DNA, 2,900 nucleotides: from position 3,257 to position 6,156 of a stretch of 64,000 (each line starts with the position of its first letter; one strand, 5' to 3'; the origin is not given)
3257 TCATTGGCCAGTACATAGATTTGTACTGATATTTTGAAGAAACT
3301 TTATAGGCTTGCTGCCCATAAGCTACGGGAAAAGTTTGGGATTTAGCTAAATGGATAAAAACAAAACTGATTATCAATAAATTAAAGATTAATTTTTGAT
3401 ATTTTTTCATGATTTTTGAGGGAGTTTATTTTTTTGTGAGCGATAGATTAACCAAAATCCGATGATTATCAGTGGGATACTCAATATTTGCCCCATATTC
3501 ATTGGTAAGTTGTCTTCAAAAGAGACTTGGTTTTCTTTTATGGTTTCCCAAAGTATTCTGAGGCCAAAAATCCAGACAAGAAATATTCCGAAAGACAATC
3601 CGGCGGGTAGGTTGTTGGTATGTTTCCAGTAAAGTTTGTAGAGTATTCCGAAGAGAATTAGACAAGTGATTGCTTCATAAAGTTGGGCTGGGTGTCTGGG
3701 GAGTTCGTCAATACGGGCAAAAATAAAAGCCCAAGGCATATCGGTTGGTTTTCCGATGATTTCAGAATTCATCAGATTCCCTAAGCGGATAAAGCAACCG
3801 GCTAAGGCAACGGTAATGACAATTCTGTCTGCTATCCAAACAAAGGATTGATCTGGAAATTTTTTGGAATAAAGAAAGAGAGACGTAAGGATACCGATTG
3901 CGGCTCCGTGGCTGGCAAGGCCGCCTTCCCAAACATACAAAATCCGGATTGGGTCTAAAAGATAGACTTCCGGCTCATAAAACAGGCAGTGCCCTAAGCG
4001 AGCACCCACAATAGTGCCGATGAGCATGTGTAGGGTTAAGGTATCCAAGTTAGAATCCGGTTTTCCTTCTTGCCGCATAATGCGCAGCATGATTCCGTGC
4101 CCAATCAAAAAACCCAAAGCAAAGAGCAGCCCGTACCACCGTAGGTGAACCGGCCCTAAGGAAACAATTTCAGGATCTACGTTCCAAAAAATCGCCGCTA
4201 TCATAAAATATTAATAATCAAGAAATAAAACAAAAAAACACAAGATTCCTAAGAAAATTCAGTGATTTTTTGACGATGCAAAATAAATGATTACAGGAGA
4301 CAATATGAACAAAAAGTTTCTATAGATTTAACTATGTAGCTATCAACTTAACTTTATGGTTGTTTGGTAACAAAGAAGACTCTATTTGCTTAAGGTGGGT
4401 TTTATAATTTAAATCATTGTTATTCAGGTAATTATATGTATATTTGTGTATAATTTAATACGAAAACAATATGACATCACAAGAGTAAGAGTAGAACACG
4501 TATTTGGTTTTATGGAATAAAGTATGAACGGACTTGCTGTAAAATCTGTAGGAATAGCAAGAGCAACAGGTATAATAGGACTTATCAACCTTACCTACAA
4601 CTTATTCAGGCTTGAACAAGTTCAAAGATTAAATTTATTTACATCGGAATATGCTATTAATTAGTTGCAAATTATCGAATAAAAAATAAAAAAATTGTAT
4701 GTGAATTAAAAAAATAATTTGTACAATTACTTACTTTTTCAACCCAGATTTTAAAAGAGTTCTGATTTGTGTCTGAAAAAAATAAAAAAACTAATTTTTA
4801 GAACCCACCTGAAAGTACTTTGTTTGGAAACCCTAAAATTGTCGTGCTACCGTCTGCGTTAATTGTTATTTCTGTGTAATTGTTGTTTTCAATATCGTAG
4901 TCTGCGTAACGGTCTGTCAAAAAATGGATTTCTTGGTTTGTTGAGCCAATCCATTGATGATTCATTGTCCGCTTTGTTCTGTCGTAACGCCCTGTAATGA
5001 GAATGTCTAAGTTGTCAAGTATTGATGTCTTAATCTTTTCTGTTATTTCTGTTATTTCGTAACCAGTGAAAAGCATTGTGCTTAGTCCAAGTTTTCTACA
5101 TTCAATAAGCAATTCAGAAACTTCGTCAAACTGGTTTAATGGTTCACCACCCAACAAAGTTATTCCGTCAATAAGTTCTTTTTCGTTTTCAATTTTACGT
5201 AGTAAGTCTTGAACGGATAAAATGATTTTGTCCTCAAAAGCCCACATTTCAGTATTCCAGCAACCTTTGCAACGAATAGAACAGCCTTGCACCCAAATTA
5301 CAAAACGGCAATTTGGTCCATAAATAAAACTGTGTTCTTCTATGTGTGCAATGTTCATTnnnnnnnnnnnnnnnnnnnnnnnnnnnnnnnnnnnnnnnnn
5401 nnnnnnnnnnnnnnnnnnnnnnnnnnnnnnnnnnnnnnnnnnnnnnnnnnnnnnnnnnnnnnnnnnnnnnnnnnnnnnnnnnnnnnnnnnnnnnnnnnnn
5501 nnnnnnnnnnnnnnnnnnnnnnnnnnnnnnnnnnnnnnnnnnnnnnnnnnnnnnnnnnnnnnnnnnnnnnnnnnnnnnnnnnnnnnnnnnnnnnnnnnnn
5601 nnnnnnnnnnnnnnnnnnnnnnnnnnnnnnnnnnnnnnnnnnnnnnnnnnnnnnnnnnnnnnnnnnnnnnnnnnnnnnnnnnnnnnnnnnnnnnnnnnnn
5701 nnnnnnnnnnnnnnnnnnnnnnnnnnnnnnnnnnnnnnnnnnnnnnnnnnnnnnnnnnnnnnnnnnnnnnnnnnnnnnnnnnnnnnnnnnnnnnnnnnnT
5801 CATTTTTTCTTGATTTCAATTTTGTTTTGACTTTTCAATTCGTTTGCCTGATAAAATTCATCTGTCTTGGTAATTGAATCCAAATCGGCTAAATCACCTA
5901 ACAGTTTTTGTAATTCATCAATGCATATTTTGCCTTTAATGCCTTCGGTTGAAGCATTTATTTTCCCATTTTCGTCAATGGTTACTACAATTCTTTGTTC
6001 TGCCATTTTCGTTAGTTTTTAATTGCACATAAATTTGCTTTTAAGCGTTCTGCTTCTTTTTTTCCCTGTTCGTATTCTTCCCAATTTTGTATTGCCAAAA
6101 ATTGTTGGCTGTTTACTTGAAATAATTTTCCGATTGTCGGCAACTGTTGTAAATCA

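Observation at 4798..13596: Seven-gene operon (AAA+ ATPase, Upf1-like helicase, orphan, coiled-coil protein, DUF2997-like, DUF1257-like, NrdG-like radical SAM): candidate undescribed conflict or defence system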

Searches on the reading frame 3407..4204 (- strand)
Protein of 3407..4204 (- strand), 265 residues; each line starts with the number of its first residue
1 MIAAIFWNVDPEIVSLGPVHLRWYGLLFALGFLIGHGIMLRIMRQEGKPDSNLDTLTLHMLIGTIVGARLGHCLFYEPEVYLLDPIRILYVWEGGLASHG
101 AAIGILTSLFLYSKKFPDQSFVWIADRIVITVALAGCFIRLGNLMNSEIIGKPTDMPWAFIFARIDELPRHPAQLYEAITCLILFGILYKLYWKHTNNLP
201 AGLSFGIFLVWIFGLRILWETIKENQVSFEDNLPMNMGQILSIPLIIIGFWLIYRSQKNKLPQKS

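Call 6: search_protein_families(library=pfam, proteins=[window:3407-4204:-], max_evalue=0.001)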
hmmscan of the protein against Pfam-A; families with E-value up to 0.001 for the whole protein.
window:3407-4204:- (265 aa): 1 family
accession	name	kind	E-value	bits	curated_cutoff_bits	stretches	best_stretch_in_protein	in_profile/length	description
PF01790.23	LGT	-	1.1e-68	231.6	24.9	1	11-254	1-239/240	Prolipoprotein diacylglyceryl transferase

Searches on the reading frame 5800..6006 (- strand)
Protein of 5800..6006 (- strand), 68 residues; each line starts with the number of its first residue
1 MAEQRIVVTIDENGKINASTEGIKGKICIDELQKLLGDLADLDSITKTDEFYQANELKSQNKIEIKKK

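Call 3: search_protein_families(library=pfam, proteins=[window:5800-6006:-], max_evalue=0.01)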
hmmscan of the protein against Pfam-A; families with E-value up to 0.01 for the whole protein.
window:5800-6006:- (68 aa): 1 family
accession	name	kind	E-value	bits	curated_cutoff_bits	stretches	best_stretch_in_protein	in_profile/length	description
PF11211.13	DUF2997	-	5.7e-07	29.7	24.1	1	6-52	1-47/47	Protein of unknown function (DUF2997)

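Call 4: search_protein_families(library=padloc, proteins=[window:5800-6006:-], max_evalue=0.01)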
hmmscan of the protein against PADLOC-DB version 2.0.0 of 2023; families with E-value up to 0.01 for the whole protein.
window:5800-6006:- (68 aa): 0 families

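Call 5: search_protein_families(library=ncbifam, proteins=[window:5800-6006:-], max_evalue=0.01)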
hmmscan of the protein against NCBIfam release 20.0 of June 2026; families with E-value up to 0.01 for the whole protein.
window:5800-6006:- (68 aa): 0 families

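Call 106: search_solved_structures(query=A6, max_evalue=10, show_alignments=1)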
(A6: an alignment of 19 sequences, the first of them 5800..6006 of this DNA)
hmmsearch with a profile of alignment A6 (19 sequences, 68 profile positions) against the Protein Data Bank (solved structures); distinct sequences matched with E-value up to 10: 8.
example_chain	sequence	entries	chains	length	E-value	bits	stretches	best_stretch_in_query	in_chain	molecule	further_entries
1iod_G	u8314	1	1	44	0.12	15.5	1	27-54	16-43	COAGULATION FACTOR X GLA DOMAIN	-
1whe_A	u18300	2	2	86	0.59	13.2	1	27-55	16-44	COAGULATION FACTOR X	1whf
1htl_C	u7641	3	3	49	0.81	12.8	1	23-54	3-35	HEAT-LABILE ENTEROTOXIN, SUBUNIT A | HEAT-LABILE ENTEROTOXIN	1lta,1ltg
8k06_A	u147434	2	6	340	1.4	12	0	4-48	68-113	Pseudouridine-5'-phosphate glycosidase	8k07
8k05_A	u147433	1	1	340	1.7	11.8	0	4-48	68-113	Pseudouridine-5'-phosphate glycosidase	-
2ew9_A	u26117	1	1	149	1.8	11.7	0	13-39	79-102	Copper-transporting ATPase 2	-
2eta_A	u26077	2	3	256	2.1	11.5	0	28-55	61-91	Transient receptor potential cation channel subfamily V member 2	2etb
2etc_A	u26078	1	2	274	2.5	11.2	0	28-55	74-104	Transient receptor potential cation channel subfamily V member 2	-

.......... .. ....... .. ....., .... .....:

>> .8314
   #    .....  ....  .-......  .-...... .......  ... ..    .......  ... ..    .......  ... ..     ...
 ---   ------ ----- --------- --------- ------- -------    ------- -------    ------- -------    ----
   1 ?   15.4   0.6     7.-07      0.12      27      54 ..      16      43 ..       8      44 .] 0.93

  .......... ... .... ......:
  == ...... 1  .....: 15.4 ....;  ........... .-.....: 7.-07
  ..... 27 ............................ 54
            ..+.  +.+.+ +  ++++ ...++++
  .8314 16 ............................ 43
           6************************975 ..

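Call 113: search_protein_families(library=phrogs, proteins=[window:5800-6006:-], max_evalue=0.001)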
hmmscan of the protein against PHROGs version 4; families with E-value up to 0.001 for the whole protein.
window:5800-6006:- (68 aa): 0 families
